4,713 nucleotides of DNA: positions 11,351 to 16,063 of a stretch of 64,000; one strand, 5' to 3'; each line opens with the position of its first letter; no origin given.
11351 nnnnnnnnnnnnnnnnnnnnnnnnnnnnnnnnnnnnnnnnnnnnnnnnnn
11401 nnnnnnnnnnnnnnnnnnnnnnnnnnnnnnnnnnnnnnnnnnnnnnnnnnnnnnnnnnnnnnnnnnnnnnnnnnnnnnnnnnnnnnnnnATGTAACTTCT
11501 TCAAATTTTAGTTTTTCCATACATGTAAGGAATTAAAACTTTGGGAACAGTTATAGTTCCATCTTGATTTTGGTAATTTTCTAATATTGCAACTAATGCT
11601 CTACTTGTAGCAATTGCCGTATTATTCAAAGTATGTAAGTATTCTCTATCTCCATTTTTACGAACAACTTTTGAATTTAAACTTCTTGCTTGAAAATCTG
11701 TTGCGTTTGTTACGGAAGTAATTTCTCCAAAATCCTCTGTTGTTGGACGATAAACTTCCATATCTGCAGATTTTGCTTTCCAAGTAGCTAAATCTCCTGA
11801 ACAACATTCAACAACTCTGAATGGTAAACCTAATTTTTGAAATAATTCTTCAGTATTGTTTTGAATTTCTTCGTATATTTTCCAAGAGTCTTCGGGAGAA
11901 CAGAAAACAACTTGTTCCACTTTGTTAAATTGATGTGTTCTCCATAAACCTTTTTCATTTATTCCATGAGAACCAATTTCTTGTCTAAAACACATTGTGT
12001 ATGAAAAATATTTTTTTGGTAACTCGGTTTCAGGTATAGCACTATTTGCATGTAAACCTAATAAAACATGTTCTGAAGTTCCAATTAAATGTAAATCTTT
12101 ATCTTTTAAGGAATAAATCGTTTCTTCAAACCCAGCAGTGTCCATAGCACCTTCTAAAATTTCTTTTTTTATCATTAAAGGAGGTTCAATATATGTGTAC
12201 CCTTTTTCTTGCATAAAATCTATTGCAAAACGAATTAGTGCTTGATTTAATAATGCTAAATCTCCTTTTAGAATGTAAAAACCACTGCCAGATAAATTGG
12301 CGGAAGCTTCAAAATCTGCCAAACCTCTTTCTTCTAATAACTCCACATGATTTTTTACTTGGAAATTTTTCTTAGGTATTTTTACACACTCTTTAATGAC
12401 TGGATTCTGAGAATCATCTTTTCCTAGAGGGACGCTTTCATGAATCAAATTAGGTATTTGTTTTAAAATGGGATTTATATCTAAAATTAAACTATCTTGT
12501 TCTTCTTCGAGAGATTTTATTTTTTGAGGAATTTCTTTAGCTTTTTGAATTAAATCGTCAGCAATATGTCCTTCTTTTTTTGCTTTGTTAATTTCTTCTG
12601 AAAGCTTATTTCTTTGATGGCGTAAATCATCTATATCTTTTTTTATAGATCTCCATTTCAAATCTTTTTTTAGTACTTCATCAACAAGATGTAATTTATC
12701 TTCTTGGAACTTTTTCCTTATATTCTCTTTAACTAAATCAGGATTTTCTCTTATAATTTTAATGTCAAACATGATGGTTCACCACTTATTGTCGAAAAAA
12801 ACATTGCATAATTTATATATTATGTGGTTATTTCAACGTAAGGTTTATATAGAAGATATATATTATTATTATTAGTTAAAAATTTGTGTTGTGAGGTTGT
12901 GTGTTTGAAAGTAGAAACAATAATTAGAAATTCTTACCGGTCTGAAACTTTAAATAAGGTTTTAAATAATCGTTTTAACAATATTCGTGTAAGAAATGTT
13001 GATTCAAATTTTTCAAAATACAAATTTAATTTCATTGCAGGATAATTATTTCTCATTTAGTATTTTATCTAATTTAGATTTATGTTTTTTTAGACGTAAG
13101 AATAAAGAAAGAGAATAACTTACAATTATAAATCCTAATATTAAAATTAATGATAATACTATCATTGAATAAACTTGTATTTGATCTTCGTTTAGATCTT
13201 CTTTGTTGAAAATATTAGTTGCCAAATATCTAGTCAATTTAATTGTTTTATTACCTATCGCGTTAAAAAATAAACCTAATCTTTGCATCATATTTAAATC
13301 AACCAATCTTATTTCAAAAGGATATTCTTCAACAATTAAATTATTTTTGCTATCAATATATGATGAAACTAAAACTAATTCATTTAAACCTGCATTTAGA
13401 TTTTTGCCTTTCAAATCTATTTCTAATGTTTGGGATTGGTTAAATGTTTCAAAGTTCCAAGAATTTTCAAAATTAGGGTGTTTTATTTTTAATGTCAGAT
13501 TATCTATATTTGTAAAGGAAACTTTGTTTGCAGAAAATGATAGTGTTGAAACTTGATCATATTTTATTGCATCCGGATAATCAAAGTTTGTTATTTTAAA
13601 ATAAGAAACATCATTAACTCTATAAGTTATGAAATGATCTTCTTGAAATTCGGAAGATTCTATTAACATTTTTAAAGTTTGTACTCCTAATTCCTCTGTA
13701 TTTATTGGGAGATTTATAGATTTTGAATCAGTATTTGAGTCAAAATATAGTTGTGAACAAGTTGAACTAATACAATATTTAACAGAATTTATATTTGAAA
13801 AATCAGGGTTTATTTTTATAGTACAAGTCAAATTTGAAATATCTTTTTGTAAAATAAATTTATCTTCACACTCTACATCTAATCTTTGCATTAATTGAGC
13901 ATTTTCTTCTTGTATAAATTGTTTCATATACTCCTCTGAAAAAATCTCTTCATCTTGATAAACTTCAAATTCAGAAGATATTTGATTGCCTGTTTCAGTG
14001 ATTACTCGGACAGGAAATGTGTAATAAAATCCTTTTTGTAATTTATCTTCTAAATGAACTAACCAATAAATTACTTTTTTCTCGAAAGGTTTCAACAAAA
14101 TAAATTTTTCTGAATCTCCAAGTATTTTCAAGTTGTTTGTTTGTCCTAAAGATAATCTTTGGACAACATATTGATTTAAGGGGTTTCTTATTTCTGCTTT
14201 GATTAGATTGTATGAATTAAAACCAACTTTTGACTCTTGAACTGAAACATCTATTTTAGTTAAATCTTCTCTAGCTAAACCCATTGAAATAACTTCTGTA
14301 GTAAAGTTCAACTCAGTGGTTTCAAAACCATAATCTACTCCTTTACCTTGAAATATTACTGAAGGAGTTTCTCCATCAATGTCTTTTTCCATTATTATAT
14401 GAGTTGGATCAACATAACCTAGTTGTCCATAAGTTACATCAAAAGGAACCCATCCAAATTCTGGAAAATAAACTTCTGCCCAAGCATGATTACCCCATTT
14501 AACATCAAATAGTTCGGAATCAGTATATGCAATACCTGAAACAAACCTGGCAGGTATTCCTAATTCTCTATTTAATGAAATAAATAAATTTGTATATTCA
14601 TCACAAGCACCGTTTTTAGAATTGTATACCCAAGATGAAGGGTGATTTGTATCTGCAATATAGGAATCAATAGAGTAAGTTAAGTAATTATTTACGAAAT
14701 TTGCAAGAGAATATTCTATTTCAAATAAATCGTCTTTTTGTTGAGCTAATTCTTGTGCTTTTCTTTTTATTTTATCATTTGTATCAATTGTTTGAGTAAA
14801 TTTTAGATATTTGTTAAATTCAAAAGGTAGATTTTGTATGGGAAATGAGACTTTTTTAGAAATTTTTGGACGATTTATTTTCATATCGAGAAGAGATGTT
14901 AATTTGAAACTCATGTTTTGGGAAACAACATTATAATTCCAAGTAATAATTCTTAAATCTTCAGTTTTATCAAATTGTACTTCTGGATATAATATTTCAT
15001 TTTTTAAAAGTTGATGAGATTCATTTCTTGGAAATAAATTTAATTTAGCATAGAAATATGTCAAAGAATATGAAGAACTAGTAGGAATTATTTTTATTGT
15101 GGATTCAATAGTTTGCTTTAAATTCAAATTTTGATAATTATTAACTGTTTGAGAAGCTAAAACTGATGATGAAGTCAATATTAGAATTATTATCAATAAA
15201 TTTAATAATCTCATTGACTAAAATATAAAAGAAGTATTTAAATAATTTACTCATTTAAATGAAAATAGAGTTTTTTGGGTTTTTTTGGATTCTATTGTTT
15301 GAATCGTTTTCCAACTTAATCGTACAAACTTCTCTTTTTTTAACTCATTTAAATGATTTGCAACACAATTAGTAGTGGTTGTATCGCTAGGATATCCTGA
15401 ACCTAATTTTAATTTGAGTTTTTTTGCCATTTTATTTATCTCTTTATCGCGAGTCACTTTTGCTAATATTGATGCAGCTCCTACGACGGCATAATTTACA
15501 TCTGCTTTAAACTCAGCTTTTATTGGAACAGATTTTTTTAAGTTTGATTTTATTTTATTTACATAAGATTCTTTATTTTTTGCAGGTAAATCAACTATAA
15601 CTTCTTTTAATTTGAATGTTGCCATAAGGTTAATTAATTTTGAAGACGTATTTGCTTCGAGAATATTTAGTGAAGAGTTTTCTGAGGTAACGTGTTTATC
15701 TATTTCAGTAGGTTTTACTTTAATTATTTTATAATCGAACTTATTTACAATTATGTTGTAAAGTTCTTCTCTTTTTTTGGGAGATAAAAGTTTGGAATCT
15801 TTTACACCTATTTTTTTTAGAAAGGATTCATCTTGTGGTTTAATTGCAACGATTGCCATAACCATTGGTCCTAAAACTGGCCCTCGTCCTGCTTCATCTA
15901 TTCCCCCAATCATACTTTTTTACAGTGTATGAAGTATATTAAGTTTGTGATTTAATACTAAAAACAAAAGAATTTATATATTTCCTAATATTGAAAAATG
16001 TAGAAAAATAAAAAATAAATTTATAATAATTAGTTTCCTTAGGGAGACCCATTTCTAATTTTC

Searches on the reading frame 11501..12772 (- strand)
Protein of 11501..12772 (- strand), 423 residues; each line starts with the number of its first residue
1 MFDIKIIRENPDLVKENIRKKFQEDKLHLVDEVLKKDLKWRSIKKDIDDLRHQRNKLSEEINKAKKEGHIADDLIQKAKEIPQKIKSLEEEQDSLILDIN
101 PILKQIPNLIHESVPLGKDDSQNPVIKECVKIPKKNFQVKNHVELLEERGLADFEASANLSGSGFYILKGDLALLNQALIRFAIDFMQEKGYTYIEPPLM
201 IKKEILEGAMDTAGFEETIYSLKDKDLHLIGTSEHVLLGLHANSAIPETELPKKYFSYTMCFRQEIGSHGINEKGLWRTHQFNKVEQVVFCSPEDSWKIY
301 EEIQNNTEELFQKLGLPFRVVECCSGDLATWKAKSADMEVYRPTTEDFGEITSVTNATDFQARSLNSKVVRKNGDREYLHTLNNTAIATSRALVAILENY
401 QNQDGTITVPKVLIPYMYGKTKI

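Call 62: search_protein_families(library=pfam, proteins=[window:11501-12772:-], max_evalue=0.001)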
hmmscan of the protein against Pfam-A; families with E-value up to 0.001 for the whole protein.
window:11501-12772:- (423 aa): 2 families
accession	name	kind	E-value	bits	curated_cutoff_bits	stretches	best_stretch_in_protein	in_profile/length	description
PF00587.30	tRNA-synt_2b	-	2.6e-33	116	29.3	1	224-400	8-179/179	tRNA synthetase class II core domain (G, H, P, S and T)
PF02403.27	Seryl_tRNA_N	-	9.6e-24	84.2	28.2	1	1-109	1-107/108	Seryl-tRNA synthetase N-terminal domain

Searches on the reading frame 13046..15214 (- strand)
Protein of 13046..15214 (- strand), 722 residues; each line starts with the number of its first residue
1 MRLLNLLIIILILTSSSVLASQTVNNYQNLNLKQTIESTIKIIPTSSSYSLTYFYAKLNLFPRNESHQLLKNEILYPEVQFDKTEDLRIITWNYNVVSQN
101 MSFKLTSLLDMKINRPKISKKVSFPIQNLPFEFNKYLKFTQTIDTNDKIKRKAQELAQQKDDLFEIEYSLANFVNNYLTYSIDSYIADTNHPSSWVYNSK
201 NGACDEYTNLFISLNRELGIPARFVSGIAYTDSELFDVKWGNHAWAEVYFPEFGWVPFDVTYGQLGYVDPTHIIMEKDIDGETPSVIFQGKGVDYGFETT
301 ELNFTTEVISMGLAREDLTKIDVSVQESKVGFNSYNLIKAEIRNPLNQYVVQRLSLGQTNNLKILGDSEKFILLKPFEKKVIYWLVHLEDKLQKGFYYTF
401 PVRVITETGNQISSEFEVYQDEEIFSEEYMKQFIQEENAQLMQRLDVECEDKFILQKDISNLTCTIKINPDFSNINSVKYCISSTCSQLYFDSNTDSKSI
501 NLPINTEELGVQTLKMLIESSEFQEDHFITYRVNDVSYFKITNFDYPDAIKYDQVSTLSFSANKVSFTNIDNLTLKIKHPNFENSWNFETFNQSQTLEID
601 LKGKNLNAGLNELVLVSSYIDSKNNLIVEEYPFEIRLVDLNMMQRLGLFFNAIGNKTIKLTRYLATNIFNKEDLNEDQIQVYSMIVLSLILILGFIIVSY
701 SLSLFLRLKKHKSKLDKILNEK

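Call 9: search_protein_families(library=pfam, proteins=[window:13046-15214:-], max_evalue=0.001)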
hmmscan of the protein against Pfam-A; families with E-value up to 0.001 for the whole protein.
window:13046-15214:- (722 aa): 1 family
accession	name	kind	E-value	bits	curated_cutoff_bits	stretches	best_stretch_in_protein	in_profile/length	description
PF01841.26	Transglut_core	-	7e-25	87.8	23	1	152-259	3-107/108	Transglutaminase-like superfamily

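Call 33: find_encoding_contigs(protein=window:13046-15214:-, flank=10000, max_places=1)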
Protein window:13046-15214:- (722 aa): no gene with exactly this product is on record in the collection.

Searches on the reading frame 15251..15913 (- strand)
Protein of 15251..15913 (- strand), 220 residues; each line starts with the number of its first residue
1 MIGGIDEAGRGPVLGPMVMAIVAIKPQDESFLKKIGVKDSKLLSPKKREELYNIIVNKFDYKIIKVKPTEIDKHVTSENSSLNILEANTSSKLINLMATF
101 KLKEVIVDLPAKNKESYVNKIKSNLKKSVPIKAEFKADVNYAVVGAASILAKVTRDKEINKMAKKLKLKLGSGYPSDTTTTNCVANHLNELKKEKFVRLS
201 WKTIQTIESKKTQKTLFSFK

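Call 62: search_protein_families(library=pfam, proteins=[window:15251-15913:-], max_evalue=0.001)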
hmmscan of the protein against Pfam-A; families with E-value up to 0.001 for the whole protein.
window:15251-15913:- (220 aa): 1 family
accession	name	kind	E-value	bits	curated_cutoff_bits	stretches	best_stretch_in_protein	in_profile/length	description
PF01351.25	RNase_HII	-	8.3e-44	150.3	25.8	1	4-203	2-198/199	Ribonuclease HII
